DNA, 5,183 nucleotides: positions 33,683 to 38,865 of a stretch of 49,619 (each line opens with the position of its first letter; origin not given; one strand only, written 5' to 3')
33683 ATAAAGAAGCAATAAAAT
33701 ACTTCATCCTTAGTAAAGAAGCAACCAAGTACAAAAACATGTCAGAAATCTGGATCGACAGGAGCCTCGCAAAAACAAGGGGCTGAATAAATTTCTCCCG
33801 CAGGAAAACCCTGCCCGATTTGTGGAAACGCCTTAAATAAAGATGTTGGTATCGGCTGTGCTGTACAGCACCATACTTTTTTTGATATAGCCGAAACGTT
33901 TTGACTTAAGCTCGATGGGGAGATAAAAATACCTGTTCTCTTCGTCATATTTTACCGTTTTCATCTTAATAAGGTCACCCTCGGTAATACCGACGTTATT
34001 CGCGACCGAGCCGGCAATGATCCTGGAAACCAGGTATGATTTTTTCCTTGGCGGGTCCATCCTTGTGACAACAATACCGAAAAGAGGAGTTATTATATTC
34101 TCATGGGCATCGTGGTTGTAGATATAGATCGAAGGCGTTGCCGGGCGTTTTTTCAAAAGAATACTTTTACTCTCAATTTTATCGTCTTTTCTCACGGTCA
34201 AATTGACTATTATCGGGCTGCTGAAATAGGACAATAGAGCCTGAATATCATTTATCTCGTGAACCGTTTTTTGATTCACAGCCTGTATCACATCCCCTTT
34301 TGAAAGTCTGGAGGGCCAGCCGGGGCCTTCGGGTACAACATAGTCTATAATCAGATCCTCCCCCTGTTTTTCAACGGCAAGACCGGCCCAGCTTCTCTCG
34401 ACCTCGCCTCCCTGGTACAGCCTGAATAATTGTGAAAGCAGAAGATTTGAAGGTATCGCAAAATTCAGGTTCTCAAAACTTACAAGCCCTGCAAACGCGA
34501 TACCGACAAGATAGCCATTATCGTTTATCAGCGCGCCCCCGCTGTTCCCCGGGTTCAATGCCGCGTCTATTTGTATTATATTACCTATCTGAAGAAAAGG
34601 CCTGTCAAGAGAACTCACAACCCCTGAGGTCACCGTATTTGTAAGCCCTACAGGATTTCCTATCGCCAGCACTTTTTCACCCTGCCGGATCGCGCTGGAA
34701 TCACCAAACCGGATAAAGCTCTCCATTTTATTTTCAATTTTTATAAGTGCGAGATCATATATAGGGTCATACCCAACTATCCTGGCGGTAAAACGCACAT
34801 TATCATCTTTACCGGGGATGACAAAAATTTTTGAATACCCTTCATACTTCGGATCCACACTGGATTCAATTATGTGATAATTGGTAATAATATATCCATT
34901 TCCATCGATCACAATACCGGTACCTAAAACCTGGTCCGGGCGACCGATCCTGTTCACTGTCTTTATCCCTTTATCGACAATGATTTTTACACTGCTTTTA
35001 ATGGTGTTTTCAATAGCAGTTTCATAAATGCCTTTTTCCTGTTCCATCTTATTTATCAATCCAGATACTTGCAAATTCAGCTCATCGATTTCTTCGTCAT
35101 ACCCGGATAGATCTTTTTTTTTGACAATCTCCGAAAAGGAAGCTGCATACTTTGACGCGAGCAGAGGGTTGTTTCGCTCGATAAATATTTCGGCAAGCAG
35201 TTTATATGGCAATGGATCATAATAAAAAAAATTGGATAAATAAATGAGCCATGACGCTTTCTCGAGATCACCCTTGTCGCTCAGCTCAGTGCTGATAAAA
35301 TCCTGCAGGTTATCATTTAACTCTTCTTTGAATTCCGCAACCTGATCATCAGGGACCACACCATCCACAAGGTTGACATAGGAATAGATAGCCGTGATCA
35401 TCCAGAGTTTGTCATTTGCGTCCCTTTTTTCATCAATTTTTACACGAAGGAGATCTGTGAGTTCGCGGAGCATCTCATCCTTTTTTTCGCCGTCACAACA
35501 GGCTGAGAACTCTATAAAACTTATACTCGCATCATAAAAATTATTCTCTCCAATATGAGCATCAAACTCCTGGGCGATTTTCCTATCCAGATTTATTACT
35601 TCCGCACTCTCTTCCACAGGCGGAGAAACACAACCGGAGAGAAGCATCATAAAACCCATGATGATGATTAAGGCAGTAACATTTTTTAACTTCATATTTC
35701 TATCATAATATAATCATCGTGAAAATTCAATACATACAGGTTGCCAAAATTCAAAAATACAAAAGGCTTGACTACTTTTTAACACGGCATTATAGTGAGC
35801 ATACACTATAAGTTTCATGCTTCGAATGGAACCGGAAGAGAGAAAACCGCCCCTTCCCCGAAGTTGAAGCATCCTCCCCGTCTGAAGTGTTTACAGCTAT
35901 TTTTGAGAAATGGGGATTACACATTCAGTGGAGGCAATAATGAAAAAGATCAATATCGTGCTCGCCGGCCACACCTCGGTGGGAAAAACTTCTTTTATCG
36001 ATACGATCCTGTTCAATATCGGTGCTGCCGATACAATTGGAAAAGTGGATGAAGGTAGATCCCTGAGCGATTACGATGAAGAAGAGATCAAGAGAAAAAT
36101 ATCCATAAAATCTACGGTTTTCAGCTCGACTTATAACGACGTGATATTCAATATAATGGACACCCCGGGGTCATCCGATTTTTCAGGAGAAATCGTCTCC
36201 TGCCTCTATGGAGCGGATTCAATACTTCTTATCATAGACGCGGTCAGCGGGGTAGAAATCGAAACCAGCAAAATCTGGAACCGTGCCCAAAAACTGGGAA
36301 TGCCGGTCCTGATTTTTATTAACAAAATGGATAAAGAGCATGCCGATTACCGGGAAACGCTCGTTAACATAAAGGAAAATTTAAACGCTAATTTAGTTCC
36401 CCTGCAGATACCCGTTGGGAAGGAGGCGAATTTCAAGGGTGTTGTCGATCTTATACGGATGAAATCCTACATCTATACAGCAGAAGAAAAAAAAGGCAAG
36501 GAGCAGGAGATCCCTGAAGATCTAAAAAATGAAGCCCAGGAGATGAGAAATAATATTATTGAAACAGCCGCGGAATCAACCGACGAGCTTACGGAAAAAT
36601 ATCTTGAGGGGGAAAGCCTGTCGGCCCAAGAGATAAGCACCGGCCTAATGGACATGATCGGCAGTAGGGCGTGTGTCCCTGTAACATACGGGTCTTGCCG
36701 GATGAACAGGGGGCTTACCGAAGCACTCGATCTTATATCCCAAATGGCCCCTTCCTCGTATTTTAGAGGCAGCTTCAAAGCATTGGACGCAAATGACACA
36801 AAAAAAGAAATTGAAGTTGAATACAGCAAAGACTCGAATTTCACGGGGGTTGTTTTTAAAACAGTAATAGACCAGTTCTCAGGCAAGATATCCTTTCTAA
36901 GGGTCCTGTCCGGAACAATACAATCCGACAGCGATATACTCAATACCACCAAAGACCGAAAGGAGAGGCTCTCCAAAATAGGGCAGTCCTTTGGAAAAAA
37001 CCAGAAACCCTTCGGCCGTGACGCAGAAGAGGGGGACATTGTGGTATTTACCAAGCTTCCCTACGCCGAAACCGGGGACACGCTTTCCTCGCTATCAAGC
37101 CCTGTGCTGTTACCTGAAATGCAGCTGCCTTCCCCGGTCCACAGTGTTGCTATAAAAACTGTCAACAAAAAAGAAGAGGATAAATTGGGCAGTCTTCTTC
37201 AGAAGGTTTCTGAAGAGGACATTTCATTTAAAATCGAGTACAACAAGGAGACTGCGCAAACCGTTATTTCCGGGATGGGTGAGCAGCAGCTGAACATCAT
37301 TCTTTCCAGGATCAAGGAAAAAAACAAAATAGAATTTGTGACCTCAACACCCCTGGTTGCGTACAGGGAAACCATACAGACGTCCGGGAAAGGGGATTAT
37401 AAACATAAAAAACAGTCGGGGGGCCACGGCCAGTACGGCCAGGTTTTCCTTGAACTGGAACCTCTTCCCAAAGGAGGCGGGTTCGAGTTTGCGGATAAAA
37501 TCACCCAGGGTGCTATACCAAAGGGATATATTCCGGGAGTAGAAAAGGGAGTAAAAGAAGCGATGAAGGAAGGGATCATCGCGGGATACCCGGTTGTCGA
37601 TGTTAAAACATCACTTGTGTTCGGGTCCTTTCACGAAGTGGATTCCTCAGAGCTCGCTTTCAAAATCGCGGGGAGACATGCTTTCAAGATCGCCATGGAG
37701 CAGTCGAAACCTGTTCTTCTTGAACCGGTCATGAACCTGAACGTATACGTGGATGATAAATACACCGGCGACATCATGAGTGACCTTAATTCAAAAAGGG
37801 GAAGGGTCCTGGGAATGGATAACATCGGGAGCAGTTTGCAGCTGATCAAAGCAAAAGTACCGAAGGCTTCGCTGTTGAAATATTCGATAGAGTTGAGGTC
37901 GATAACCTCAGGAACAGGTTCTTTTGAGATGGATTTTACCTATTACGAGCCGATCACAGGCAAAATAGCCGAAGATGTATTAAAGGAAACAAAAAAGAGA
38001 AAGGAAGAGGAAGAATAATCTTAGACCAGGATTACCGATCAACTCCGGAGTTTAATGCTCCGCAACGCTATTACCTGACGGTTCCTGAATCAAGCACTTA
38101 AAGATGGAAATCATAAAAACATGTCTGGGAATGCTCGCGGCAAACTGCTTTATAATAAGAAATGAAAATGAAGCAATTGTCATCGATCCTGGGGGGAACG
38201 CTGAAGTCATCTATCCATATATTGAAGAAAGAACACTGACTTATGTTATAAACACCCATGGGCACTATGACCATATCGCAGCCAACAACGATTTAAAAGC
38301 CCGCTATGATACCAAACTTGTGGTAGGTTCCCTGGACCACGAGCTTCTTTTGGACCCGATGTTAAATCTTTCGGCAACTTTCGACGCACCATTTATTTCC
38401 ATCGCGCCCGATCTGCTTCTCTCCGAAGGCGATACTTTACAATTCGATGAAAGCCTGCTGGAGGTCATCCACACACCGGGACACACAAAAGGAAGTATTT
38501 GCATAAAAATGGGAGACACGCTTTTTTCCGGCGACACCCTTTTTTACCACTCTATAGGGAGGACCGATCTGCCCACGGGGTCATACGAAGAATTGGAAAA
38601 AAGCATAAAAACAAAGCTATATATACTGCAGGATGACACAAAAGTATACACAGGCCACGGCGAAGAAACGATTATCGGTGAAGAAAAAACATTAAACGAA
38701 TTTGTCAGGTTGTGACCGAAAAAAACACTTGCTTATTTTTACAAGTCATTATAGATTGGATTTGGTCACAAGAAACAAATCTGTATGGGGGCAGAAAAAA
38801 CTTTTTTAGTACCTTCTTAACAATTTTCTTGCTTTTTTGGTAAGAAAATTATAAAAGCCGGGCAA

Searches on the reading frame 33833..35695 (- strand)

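Call 62: search_protein_families(library=pfam, proteins=[window:33833-35695:-], max_evalue=0.00001)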
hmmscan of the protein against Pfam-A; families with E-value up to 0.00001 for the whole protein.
window:33833-35695:- (620 aa): 4 families
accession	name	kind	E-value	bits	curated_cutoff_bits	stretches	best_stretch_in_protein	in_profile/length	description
PF13365.12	Trypsin_2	-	3e-30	106.3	27.6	1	258-399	1-144/144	Trypsin-like peptidase domain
PF00089.32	Trypsin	-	1.4e-13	51.6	20.6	1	255-409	24-204/220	Trypsin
PF17820.7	PDZ_6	-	1.1e-06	28.7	27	0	449-489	1-41/54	PDZ domain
PF00595.29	PDZ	-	1.2e-06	29.3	23.2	0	438-488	13-67/81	PDZ domain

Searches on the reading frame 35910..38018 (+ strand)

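Call 62: search_protein_families(library=pfam, proteins=[window:35910-38018:+], max_evalue=0.00001)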
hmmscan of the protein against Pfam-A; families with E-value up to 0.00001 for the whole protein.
window:35910-38018:+ (702 aa): 6 families
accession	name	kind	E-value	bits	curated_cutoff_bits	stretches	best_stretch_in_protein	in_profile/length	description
PF03764.24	EFG_IV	-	8.7e-45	151.8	24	1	481-599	1-120/121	Elongation factor G, domain IV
PF00009.33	GTP_EFTU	-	2.1e-37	129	26.5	1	13-281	3-187/188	Elongation factor Tu GTP binding domain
PF00679.30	EFG_C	-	5.4e-27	94.1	27.9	1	602-689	1-88/89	Elongation factor G C-terminus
PF14492.12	EFG_III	-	7e-25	87.3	27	1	406-478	1-73/75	Elongation Factor G, domain III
PF22042.2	EF-G_D2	-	2.3e-12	47.3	27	1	311-394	2-83/84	Elongation factor G domain 2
PF01926.29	MMR_HSR1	-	2.4e-06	28.1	21.9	0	16-139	2-113/113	50S ribosome-binding GTPase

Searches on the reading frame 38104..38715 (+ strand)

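Call 62: search_protein_families(library=pfam, proteins=[window:38104-38715:+], max_evalue=0.00001)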
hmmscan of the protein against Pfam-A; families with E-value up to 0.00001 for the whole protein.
window:38104-38715:+ (203 aa): 2 families
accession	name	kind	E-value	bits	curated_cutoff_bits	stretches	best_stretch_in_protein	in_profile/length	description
PF00753.33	Lactamase_B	-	4.7e-35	121.7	22.7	1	11-185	4-196/196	Metallo-beta-lactamase superfamily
PF13483.12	Lactamase_B_3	-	8.4e-06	26.3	24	0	11-65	5-57/160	Beta-lactamase superfamily domain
